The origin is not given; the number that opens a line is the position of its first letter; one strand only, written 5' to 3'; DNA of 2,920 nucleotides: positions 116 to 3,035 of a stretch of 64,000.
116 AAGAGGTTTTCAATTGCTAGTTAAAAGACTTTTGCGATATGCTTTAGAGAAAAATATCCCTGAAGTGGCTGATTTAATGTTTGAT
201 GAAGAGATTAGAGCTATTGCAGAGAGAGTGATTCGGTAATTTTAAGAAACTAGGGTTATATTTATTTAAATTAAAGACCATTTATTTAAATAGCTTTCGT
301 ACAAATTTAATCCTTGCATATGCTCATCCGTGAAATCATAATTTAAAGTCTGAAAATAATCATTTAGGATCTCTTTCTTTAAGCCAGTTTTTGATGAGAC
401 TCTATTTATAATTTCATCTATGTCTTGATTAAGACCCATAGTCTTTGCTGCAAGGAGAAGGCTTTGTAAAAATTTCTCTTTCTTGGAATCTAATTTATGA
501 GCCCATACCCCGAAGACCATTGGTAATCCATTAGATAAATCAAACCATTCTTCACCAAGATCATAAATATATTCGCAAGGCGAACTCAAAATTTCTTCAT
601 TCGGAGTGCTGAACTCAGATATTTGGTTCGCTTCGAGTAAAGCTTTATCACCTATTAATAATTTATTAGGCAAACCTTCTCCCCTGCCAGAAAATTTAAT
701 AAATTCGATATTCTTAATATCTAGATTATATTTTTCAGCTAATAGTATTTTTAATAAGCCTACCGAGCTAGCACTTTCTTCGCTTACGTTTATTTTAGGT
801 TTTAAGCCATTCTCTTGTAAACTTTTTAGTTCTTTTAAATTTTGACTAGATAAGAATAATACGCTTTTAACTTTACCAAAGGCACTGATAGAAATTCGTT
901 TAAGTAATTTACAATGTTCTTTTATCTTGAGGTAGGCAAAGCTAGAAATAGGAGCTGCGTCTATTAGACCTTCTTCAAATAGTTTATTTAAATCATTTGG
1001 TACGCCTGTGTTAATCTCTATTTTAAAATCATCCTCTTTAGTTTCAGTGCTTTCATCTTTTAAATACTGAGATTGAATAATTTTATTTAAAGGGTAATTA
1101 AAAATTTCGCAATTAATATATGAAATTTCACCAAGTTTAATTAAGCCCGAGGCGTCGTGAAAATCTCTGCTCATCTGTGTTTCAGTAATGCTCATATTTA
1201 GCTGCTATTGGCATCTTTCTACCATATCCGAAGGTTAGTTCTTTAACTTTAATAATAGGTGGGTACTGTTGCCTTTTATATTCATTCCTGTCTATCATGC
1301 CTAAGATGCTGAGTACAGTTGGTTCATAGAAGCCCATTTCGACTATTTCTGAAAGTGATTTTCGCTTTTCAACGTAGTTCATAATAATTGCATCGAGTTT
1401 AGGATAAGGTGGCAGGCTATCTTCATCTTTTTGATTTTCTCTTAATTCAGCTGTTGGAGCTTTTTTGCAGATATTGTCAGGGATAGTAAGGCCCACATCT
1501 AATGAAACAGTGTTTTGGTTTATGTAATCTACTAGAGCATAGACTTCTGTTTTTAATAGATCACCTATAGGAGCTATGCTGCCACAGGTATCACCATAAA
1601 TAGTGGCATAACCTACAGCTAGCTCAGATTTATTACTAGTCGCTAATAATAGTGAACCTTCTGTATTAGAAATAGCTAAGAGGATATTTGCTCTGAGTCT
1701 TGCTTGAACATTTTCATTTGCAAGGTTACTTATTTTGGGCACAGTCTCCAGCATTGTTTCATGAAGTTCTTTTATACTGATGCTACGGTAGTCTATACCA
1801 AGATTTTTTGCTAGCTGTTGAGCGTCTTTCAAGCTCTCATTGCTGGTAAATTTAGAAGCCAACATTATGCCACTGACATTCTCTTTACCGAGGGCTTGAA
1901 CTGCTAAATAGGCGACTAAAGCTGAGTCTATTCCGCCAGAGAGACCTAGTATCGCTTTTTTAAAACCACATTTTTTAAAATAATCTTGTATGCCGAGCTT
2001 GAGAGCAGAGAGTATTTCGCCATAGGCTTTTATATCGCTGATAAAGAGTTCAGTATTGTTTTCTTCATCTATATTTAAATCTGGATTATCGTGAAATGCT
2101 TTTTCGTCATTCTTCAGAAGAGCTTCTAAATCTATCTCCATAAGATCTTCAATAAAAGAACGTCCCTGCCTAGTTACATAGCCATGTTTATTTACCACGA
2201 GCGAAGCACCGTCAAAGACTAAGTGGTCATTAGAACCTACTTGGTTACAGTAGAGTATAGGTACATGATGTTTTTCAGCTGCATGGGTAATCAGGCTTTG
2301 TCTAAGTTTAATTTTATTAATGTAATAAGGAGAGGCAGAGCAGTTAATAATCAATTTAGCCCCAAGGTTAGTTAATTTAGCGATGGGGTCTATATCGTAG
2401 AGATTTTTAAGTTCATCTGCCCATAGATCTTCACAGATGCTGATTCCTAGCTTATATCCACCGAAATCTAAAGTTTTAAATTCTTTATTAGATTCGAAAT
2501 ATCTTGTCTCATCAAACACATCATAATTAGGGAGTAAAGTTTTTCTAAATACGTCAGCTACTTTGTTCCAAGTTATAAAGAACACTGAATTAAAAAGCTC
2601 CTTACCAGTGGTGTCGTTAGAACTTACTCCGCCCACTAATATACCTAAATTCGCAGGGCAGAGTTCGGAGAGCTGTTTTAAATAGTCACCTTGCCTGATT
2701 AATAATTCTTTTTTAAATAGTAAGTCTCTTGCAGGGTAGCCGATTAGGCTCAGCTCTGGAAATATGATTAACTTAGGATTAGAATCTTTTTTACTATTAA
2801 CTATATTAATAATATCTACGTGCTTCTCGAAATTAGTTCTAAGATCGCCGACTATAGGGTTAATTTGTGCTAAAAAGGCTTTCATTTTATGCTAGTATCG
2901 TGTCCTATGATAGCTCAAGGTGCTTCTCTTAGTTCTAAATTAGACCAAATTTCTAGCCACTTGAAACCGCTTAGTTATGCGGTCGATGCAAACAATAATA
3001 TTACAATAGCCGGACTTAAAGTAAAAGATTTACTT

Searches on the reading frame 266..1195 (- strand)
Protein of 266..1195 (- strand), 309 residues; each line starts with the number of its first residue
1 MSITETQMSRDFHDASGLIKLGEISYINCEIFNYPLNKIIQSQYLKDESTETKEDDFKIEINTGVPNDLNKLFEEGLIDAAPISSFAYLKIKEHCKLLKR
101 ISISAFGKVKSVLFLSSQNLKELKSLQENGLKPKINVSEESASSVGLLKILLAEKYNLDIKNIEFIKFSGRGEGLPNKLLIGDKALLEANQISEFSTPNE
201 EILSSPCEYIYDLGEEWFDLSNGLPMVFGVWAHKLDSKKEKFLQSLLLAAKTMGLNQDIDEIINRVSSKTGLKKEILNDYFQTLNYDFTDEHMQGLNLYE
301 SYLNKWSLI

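Call 71: search_protein_families(library=pfam, proteins=[window:266-1195:-], max_evalue=0.00001)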
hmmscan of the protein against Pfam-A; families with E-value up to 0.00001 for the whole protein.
window:266-1195:- (309 aa): 1 family
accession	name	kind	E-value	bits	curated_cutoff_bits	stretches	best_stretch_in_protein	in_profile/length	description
PF02621.19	VitK2_biosynth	-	5.8e-51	173.8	26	1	19-303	1-250/252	Menaquinone biosynthesis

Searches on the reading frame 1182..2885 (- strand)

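Call 71: search_protein_families(library=pfam, proteins=[window:1182-2885:-], max_evalue=0.00001)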
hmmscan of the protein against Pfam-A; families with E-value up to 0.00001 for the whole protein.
window:1182-2885:- (567 aa): 2 families
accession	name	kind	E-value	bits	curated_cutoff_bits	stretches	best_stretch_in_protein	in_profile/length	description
PF02540.23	NAD_synthase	-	2.3e-74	250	21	1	292-540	2-241/242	NAD synthase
PF00795.27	CN_hydrolase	-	5.7e-20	72.2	23.2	1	5-252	4-245/256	Carbon-nitrogen hydrolase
